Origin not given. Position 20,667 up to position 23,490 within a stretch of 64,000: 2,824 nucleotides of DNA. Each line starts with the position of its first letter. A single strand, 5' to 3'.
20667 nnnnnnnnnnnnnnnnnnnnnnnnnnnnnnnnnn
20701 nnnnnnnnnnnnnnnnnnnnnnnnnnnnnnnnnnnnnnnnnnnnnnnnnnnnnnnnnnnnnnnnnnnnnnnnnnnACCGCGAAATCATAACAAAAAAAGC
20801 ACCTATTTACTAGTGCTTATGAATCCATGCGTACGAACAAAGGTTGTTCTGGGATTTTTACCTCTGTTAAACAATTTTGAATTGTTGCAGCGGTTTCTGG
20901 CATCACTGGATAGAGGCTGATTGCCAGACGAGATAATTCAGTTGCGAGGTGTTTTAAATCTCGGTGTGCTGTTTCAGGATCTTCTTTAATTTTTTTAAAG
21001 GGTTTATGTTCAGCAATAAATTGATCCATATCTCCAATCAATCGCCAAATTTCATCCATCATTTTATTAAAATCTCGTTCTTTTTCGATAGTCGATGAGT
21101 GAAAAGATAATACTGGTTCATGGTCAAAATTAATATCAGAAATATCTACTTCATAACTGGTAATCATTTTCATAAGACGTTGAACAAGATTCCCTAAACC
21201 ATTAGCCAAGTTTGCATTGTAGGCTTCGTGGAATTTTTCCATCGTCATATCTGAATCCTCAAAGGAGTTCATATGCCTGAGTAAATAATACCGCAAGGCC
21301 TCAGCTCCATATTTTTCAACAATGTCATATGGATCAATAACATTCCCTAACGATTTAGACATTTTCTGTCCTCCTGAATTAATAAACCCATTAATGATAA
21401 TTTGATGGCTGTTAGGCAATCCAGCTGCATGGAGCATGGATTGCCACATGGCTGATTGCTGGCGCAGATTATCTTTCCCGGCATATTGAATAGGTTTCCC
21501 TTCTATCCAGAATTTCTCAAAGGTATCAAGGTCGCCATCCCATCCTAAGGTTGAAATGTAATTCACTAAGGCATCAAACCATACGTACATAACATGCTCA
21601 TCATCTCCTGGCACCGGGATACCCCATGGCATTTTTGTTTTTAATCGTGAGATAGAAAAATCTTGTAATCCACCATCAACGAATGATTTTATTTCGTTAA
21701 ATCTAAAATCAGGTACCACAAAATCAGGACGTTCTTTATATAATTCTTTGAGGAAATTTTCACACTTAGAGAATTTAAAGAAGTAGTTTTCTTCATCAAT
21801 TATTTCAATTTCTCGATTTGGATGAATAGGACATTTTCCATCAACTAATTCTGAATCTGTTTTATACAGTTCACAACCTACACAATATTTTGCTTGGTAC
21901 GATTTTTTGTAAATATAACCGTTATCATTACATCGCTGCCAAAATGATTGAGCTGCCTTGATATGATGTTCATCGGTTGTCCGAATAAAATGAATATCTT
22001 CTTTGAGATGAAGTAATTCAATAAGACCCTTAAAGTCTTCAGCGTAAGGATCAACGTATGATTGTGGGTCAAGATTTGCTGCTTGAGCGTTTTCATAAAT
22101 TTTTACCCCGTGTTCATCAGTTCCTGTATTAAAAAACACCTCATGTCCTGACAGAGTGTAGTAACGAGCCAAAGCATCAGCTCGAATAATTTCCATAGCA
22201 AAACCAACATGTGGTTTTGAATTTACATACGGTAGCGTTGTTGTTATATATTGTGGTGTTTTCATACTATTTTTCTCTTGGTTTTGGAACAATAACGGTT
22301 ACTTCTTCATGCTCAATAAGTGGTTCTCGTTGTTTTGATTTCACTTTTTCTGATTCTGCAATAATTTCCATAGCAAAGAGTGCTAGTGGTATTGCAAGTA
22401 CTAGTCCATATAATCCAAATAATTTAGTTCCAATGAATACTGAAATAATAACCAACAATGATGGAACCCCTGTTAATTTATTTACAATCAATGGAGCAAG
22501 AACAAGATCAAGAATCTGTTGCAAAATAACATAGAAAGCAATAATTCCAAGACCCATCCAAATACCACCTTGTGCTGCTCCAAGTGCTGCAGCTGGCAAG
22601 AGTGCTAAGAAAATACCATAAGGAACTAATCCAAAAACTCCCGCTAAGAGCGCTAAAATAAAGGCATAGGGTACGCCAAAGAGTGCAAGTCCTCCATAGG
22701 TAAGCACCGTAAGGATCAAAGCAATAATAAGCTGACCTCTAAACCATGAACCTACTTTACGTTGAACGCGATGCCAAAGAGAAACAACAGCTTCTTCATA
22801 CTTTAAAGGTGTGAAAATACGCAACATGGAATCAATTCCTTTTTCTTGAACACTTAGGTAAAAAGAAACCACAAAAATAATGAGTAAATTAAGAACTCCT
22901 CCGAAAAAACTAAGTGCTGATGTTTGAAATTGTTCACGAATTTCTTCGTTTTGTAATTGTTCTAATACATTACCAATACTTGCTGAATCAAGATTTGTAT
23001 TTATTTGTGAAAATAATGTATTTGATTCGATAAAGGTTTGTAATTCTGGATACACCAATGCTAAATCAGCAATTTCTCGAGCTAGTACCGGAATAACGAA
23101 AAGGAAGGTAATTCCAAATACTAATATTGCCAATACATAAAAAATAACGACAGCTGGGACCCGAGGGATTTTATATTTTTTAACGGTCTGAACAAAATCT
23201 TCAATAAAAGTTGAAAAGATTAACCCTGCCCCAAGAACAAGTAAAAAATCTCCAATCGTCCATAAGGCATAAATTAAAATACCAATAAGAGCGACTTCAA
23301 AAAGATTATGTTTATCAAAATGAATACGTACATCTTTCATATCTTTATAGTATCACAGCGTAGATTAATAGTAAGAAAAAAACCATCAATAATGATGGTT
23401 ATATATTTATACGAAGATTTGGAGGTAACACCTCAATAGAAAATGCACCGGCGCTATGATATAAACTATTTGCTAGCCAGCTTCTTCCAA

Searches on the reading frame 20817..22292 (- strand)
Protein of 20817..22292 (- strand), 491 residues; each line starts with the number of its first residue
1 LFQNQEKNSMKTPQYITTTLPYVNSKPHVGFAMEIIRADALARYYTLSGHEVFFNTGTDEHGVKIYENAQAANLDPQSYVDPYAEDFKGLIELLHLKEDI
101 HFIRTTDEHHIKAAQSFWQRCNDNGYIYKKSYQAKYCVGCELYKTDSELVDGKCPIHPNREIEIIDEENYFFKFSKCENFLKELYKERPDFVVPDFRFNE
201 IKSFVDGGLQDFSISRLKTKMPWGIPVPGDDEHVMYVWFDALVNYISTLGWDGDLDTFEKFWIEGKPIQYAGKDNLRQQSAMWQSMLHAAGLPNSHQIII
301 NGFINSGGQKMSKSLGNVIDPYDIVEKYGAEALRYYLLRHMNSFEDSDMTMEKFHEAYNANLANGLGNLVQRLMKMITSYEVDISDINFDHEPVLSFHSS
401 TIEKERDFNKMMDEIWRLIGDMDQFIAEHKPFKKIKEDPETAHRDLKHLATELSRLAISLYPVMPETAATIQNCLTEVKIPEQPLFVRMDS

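Call 3: search_protein_families(library=pfam, proteins=[window:20817-22292:-], max_evalue=0.01)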
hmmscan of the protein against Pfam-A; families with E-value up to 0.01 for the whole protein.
window:20817-22292:- (491 aa): 5 families
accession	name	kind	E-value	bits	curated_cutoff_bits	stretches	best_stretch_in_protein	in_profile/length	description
PF09334.17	tRNA-synt_1g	-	4.6e-94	315.8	20.1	2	164-373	178-390/391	tRNA synthetases class I (M)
PF00133.28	tRNA-synt_1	-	2e-31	109.7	22.7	2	231-342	295-406/414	tRNA synthetases class I (I, L, M and V)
PF01406.26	tRNA-synt_1e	-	4.3e-16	59.6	27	2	298-340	241-283/301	tRNA synthetases class I (C) catalytic domain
PF01921.24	tRNA-synt_1f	-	7.5e-07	28.8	27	1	270-356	239-327/360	tRNA synthetases class I (K)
PF19303.5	Anticodon_3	-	0.0053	17.1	23.5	0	419-477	45-103/152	Anticodon binding domain of methionyl tRNA ligase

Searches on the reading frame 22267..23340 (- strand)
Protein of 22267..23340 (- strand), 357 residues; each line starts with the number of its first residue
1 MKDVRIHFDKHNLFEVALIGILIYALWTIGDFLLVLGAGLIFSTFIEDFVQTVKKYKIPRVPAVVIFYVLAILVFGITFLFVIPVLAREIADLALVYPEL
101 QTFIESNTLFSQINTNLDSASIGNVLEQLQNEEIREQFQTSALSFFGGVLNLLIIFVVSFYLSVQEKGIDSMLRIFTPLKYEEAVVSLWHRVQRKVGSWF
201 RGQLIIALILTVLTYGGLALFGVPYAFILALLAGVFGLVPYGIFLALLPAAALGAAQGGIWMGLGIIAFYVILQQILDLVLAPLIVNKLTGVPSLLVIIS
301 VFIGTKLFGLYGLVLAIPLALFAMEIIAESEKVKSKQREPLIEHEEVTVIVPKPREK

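Call 3: search_protein_families(library=pfam, proteins=[window:22267-23340:-], max_evalue=0.01)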
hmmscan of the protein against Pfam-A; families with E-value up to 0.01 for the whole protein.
window:22267-23340:- (357 aa): 1 family
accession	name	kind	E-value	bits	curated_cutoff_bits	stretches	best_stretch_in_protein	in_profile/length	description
PF01594.21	AI-2E_transport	-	5.7e-46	157.6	34.3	1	17-328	6-324/327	AI-2E family transporter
